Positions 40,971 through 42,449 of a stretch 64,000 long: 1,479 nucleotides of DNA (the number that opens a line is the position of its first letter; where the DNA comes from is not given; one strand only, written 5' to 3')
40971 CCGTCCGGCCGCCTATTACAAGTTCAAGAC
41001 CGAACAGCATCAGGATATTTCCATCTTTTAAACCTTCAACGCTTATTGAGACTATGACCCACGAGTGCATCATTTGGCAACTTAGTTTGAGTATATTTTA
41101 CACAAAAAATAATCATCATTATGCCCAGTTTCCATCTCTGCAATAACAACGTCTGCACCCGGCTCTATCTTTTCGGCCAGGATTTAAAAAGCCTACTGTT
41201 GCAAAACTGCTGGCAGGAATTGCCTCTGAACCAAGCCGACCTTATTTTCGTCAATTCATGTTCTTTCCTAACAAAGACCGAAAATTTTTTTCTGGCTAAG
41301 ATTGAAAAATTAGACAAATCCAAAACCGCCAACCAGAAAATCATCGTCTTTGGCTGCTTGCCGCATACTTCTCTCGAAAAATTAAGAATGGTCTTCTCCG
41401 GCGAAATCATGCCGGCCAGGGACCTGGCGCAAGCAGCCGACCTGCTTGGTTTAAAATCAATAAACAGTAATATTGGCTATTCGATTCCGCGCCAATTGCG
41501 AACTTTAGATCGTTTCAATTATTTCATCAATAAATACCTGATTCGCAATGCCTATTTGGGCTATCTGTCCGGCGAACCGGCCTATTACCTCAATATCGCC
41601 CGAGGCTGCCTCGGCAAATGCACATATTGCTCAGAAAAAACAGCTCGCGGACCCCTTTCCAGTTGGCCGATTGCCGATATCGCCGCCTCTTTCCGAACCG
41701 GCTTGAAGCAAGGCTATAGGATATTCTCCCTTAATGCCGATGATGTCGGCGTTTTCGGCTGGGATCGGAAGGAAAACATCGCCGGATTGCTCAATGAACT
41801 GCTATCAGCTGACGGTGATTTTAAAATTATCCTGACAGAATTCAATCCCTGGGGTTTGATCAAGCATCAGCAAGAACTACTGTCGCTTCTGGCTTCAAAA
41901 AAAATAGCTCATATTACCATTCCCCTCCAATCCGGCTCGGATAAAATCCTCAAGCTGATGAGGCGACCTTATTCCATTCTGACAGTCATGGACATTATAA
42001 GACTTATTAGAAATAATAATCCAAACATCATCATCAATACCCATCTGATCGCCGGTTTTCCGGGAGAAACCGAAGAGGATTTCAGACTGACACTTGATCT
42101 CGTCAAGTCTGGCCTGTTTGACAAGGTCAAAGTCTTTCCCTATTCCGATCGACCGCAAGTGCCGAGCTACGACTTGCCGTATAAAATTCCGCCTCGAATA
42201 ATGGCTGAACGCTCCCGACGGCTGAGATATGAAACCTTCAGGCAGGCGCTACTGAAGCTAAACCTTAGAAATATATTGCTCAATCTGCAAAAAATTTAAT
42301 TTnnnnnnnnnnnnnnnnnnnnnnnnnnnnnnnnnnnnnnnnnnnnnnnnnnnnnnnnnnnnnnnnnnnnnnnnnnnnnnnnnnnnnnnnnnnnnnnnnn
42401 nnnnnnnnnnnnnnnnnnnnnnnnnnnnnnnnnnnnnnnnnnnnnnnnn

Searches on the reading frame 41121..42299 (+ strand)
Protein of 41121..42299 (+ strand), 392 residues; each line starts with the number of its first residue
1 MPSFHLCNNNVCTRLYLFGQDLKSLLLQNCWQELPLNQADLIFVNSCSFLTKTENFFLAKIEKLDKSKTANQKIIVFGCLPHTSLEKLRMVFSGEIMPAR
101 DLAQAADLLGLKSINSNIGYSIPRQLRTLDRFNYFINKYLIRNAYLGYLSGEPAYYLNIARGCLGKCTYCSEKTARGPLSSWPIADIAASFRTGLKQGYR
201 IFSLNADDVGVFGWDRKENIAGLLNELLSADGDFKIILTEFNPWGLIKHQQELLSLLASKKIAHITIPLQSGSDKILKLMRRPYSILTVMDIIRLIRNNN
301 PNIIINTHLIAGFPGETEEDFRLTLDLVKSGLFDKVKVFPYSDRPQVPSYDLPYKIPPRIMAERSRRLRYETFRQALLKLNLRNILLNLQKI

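Call 3: search_protein_families(library=pfam, proteins=[window:41121-42299:+], max_evalue=0.1)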
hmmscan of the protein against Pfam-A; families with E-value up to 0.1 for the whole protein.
window:41121-42299:+ (392 aa): 3 families
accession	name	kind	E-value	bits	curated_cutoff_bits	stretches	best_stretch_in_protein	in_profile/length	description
PF04055.27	Radical_SAM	-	7.7e-18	65.6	29.5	1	158-328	2-166/166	Radical SAM superfamily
PF00919.26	UPF0004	-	2.6e-09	37.4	27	1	36-89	34-87/98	Uncharacterized protein family UPF0004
PF06925.17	MGDG_synth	-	0.041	14.4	25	1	274-313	63-103/169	Monogalactosyldiacylglycerol (MGDG) synthase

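Call 4: search_protein_families(library=ncbifam, proteins=[window:41121-42299:+], max_evalue=0.1)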
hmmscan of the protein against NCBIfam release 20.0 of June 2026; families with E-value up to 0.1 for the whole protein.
window:41121-42299:+ (392 aa): 30 families (the best 25 are shown)
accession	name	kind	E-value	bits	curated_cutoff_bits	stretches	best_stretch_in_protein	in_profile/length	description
TIGR00089.1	TIGR00089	subfamily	5.7e-68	229.7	251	1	23-374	20-361/429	MiaB/RimO family radical SAM methylthiotransferase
TIGR01578.1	MiaB-like-B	hypoth_equivalog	6.7e-55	186.6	314.7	1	37-369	35-349/421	tRNA (N(6)-L-threonylcarbamoyladenosine(37)-C(2))-methylthiotransferase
TIGR01125.1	TIGR01125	equivalog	1e-49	169.8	356.95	1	36-368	34-353/432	30S ribosomal protein S12 methylthiotransferase RimO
TIGR01579.1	MiaB-like-C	equivalog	3.4e-49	168.2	357.05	1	20-371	14-358/416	tRNA (N(6)-L-threonylcarbamoyladenosine(37)-C(2))-methylthiotransferase MtaB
TIGR01574.1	miaB-methiolase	equivalog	6.9e-44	150.6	355.3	1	23-374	20-368/437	tRNA (N6-isopentenyl adenosine(37)-C2)-methylthiotransferase MiaB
NF010916.0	PRK14336.1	equivalog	1.4e-30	106.5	606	1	156-369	127-339/418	tRNA (N6-isopentenyl adenosine(37)-C2)-methylthiotransferase MiaB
TIGR04014.1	B12_SAM_MJ_0865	equivalog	8.4e-17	61.1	360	1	155-338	161-343/434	methyl-coenzyme M reductase glutamine C-methyltransferase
TIGR04013.1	B12_SAM_MJ_1487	hypoth_equivalog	8.8e-14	51.1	251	1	145-330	141-332/382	TIGR04013 family B12-binding domain/radical SAM domain-containing protein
NF038361.1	rSAM_Sden_1168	equivalog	7.6e-08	31.3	575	1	136-339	263-459/560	Sden_1168 family B12-binding radical SAM P-methyltransferase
TIGR03994.1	rSAM_HemZ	equivalog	6.4e-07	28.8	321.4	1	251-330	187-265/401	coproporphyrinogen dehydrogenase HemZ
TIGR04479.1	bcpD_PhpK_rSAM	subfamily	2.8e-06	26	600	1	249-330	329-408/504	PhpK family radical SAM P-methyltransferase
NF006067.1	PRK08208.1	equivalog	1.3e-05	24.3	380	1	249-328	136-214/427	STM4012 family radical SAM protein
TIGR01212.1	TIGR01212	equivalog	1.4e-05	24.4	180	1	263-340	139-214/302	tRNA modification radical SAM protein MnmL/YtqA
TIGR00538.1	hemN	equivalog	5e-05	22.3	324.95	1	250-348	150-247/454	oxygen-independent coproporphyrinogen III oxidase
NF006064.0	PRK08207.2-2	equivalog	6.4e-05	22.1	504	1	252-330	251-327/465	coproporphyrinogen III oxidase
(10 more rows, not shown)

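Call 5: search_protein_families(library=padloc, proteins=[window:41121-42299:+], max_evalue=0.1)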
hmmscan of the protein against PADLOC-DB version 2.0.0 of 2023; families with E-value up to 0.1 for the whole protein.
window:41121-42299:+ (392 aa): 1 family
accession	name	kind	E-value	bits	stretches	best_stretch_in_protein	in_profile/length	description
PDLC04689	PDC-M51A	-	0.00047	17.1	1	251-340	275-361/420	-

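Call 8: search_solved_structures(query=window:41121-42299:+, max_evalue=0.001, show_alignments=1)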
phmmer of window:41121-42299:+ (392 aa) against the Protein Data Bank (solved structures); distinct sequences matched with E-value up to 0.001: 5.
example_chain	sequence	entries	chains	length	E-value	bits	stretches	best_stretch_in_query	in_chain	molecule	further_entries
4jc0_A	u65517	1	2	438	7.6e-34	120.4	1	36-367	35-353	Ribosomal protein S12 methylthiotransferase RimO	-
2qgq_A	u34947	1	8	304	1.2e-31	113.1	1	153-367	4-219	Protein TM_1862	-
7mjv_A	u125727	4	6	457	7.8e-25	90.7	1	36-365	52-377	tRNA-2-methylthio-N(6)-dimethylallyladenosine synthase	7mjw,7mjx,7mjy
7mjz_A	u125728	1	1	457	1.2e-24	90.1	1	36-365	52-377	tRNA-2-methylthio-N(6)-dimethylallyladenosine synthase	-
9ccb_A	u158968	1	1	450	3.1e-10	42.7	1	154-335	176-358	Radical SAM core domain-containing protein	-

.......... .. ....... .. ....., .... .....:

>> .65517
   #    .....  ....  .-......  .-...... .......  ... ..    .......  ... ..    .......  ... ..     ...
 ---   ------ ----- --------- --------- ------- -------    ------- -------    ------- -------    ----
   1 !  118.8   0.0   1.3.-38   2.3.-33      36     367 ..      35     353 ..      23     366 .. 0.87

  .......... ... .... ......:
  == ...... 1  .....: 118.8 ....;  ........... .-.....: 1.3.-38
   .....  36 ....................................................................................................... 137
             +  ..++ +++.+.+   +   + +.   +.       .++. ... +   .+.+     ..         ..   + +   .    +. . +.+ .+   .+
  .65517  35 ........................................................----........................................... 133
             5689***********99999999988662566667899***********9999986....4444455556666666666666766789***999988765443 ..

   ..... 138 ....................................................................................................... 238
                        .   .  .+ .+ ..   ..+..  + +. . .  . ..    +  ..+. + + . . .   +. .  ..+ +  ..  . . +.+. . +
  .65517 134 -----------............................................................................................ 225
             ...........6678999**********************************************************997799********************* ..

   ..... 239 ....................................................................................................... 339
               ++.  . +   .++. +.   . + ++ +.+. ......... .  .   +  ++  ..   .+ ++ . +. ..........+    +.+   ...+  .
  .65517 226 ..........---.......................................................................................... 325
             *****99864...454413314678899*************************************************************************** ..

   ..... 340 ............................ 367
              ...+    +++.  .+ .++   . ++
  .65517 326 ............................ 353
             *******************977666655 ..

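Call 18: find_homologous_proteins(query=window:41121-42299:+, max_evalue=1e-20)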
Query window:41121-42299:+ (392 aa): 2171 proteins with E <= 1e-20 among 8000 candidates; the best 120 are listed.
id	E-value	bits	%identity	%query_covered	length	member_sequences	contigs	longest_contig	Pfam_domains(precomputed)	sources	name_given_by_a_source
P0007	6.8e-263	889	100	100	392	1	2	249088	PF04055.28,PF00919.27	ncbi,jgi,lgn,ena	ncbi:MAG: radical SAM protein [Patescibacteria group bacterium]|jgi:MiaB/RimO family radical SAM met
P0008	2.2e-159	549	63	96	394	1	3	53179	PF04055.28,PF00919.27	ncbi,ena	-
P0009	8.1e-158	543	62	99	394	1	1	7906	PF04055.28,PF00919.27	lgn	-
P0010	3.3e-120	420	51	99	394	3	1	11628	PF04055.28,PF00919.27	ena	-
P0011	9.5e-116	405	48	98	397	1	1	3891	PF04055.28,PF00919.27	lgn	-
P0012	2.9e-113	397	46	99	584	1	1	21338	PF04055.28,PF00919.27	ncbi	-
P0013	3.7e-110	386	47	99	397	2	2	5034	PF04055.28,PF00919.27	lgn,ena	-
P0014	2.2e-109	384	48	98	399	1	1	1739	PF04055.28,PF00919.27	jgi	-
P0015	1.6e-106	374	43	99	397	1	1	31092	PF04055.28,PF00919.27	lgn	-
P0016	6.2e-106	373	45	98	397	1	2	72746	PF04055.28,PF00919.27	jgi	jgi:MiaB/RimO family radical SAM methylthiotransferase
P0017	4.1e-105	370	46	98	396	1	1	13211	PF04055.28,PF00919.27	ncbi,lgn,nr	ncbi:MAG: radical SAM protein [Candidatus Nealsonbacteria bacterium]|nr:radical SAM protein [Candida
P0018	2.5e-104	367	45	98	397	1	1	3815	PF04055.28,PF00919.27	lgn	-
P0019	1.1e-102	362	45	98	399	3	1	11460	PF04055.28,PF00919.27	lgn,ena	-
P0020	1.3e-102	362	45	98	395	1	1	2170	PF04055.28,PF00919.27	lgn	-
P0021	1.5e-101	358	44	98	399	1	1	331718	PF04055.28,PF00919.27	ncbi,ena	-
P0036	5.2e-90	320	43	99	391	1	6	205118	PF04055.28,PF00919.27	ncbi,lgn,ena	-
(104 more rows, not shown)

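Call 19: find_encoding_contigs(protein=P0012, flank=7000, max_places=2)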
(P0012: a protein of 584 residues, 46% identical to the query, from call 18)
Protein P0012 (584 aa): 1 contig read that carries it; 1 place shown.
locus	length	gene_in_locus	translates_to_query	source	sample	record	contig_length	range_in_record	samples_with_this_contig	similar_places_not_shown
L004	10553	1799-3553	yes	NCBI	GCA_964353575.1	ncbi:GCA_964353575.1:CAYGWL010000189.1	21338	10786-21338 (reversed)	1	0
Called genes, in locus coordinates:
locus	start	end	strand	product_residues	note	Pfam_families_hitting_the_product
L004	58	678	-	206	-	PF09335:VTT_dom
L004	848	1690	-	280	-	-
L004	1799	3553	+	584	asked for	PF00919:UPF0004, PF04055:Radical_SAM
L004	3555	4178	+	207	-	PF13238:AAA_18, PF20720:nSTAND3 (weak)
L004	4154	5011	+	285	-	-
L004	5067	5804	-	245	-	PF00705:PCNA_N, PF02144:Rad1 (weak), PF02747:PCNA_C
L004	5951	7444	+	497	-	-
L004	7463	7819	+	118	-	-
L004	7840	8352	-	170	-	PF03703:bPH_2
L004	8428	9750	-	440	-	PF00753:Lactamase_B, PF12706:Lactamase_B_2 (weak), PF22505:RNase_J_b_CASP, PF07521:RMMBL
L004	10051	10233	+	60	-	-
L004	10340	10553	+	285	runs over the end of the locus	-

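Call 20: find_encoding_contigs(protein=P0016, flank=7000, max_places=2)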
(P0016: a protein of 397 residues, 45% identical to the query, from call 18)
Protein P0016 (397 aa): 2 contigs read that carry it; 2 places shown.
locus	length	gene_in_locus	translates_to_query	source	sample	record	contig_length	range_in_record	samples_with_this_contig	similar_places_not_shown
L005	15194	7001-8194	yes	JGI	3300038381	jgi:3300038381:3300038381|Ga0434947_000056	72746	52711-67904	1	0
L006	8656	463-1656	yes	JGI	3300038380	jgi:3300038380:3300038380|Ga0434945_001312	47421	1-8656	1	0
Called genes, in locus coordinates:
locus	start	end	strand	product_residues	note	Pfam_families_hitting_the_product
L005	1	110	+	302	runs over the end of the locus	-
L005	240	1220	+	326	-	PF02449:Glyco_hydro_42 (faint)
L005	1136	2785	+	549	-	PF13632:Glyco_trans_2_3 (weak)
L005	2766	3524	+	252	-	PF02811:PHP, PF13263:PHP_C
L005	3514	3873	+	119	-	PF01219:DAGK_prokar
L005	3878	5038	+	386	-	PF00266:Aminotran_5, PF01212:Beta_elim_lyase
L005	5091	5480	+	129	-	PF01592:NifU_N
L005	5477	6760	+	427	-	PF10459:Peptidase_S46 (faint), PF00089:Trypsin, PF13365:Trypsin_2, PF13180:PDZ_2, PF00595:PDZ (weak), PF17820:PDZ_6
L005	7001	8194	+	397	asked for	PF00919:UPF0004, PF04055:Radical_SAM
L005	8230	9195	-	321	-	-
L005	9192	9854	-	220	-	-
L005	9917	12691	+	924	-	PF02861:Clp_N, PF23569:NBD_SMAX1, PF00004:AAA, PF17871:AAA_lid_9, PF00004:AAA, PF07724:AAA_2, PF07728:AAA_5, PF10431:ClpB_D2-small, +7 more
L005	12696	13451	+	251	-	PF13365:Trypsin_2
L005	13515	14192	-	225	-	-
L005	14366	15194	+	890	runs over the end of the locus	PF00690:Cation_ATPase_N, PF00122:E1-E2_ATPase, PF00702:Hydrolase, PF13246:Cation_ATPase, PF12710:HAD (weak), PF08282:Hydrolase_3 (weak), PF00689:Cation_ATPase_C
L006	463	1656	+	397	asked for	PF00919:UPF0004, PF04055:Radical_SAM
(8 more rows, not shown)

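Call 21: find_encoding_contigs(protein=P0036, flank=7000, max_places=2)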
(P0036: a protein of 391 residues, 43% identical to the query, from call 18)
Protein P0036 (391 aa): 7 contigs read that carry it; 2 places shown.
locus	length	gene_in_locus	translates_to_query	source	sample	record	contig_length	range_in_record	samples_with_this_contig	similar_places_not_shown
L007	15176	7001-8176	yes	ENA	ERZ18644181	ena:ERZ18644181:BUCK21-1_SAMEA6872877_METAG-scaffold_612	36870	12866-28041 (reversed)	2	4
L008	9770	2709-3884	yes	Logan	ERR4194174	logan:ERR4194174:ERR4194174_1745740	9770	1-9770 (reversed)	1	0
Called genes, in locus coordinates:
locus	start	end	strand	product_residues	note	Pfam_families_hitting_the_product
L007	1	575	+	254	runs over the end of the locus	PF00154:RecA_N, PF03796:DnaB_C (faint), PF08423:Rad51, PF13481:AAA_25, PF06745:ATPase, PF01637:ATPase_2, PF05707:Zot (weak), PF13479:AAA_24 (weak)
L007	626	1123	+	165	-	-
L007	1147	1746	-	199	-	-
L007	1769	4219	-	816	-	PF01751:Toprim, PF01131:Topoisom_bac, PF01396:Zn_ribbon_Top1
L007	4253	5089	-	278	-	-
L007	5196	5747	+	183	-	PF13521:AAA_28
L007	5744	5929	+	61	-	-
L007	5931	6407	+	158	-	-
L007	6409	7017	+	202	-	PF13401:AAA_22 (faint), PF13671:AAA_33 (faint), PF20720:nSTAND3 (weak), PF13238:AAA_18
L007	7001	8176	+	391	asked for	PF00919:UPF0004, PF04055:Radical_SAM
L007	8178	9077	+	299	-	-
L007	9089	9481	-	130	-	-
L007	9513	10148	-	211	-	PF14582:Metallophos_3 (faint), PF00149:Metallophos, PF12850:Metallophos_2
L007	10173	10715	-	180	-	PF00406:ADK (faint), PF13189:Cytidylate_kin2, PF13207:AAA_17, PF13238:AAA_18, PF02224:Cytidylate_kin (weak)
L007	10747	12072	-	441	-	PF02403:Seryl_tRNA_N, PF00587:tRNA-synt_2b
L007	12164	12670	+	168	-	-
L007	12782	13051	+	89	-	PF22665:WHD_DUF6293 (weak)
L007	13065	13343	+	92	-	-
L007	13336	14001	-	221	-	PF00730:HhH-GPD, PF00633:HHH (weak)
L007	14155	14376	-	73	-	-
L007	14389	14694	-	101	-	PF14947:HTH_45, PF22381:Staph_reg_Sar_Rot (weak)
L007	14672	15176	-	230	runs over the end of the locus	PF17159:MASE3 (weak)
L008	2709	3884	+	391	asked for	PF00919:UPF0004, PF04055:Radical_SAM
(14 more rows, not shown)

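Call 38: search_protein_families(library=padloc, proteins=[L007:6409-7017:+, L007:7001-8176:+, L007:8178-9077:+], max_evalue=0.01)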
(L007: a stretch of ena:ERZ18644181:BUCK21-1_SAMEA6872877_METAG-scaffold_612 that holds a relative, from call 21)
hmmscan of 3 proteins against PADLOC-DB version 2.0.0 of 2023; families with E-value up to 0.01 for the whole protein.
L007:6409-7017:+ (202 aa): 8 families
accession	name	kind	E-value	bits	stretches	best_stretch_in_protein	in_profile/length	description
PDLC02911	VakA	-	4.3e-05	22.1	1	5-60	2-57/163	-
PDLC04232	IetA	-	0.00012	19.6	1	7-33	118-144/330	-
PDLC02196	IetA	-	0.00056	17.4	1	4-35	121-152/374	-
PDLC04140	mad8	-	0.00085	16.9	1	4-41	26-67/314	mads_8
PDLC02195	IetA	-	0.0011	16.3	1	6-32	138-164/395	-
PDLC00915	TRIP13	-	0.0012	16.3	1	7-28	65-86/302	TRIP13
PDLC05079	PDC-S73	-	0.0053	13.6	1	4-25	190-211/752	-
PDLC03924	MkoC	-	0.0089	12.1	0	2-22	263-283/1136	-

L007:7001-8176:+ (391 aa): 1 family
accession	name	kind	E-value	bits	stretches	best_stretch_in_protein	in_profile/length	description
PDLC04689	PDC-M51A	-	0.0026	14.6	0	158-348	186-370/420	-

L007:8178-9077:+ (299 aa): 0 families

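Call 56: search_protein_families(library=pfam, proteins=[P0012], max_evalue=0.001)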
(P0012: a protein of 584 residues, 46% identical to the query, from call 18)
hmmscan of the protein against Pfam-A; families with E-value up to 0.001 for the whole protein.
P0012 (584 aa): 2 families
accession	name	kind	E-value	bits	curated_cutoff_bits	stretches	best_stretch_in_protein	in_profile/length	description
PF04055.27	Radical_SAM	-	6.6e-19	69.1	29.5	1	350-520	2-166/166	Radical SAM superfamily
PF00919.26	UPF0004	-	4.2e-12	46.4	27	1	213-284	19-91/98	Uncharacterized protein family UPF0004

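Call 74: search_protein_families(library=ncbifam, proteins=[L007:8178-9077:+, L007:6409-7017:+], max_evalue=0.01)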
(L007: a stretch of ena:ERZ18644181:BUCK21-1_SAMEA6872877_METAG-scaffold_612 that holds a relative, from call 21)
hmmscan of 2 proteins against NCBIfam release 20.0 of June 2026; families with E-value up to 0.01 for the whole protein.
L007:8178-9077:+ (299 aa): 0 families

L007:6409-7017:+ (202 aa): 36 families (the best 25 are shown)
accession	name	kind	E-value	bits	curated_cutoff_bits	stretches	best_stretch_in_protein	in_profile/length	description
NF003259.0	PRK04220.1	equivalog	6.5e-36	124.3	343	1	3-199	90-291/306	2-phosphoglycerate kinase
NF008996.1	PRK12339.1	equivalog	1.3e-23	83.7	250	1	6-141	1-133/193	mevalonate-3-phosphate 5-kinase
NF008995.0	PRK12338.1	equivalog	1.7e-23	83.6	434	1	5-198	4-204/319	hypothetical protein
NF008994.0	PRK12337.1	equivalog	1.5e-22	79.8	603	1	7-171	264-439/492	2-phosphoglycerate kinase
TIGR01351.1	adk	subfamily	2.3e-05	24.1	168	1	8-46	2-40/212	adenylate kinase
NF001385.0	PRK00279.2-3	equivalog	3.2e-05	23.6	315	1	5-138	4-124/213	adenylate kinase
TIGR02173.1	cyt_kin_arch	equivalog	4.1e-05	23.7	102.1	1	7-43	2-37/169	(d)CMP kinase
NF005115.0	PRK06547.1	equivalog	0.00025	20.5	173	0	3-38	13-48/172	hypothetical protein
NF003230.0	PRK04195.1-6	equivalog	0.00059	18.6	441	1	3-34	37-68/494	replication factor C large subunit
NF011100.0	PRK14527.1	equivalog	0.00073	19.2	154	1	2-42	3-43/191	adenylate kinase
NF006085.0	PRK08233.1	equivalog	0.0008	19.3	198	1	1-38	1-38/184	hypothetical protein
NF010335.0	PRK13764.1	equivalog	0.0008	18.1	340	1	3-30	261-288/613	ATPase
NF011101.0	PRK14528.1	equivalog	0.0011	18.7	195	1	6-45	2-41/187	adenylate kinase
NF005255.0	PRK06762.2-2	equivalog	0.0012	18.9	140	1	5-53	3-52/163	hypothetical protein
TIGR03574.1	selen_PSTK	equivalog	0.0012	18.3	290.5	1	7-48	1-46/249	L-seryl-tRNA(Sec) kinase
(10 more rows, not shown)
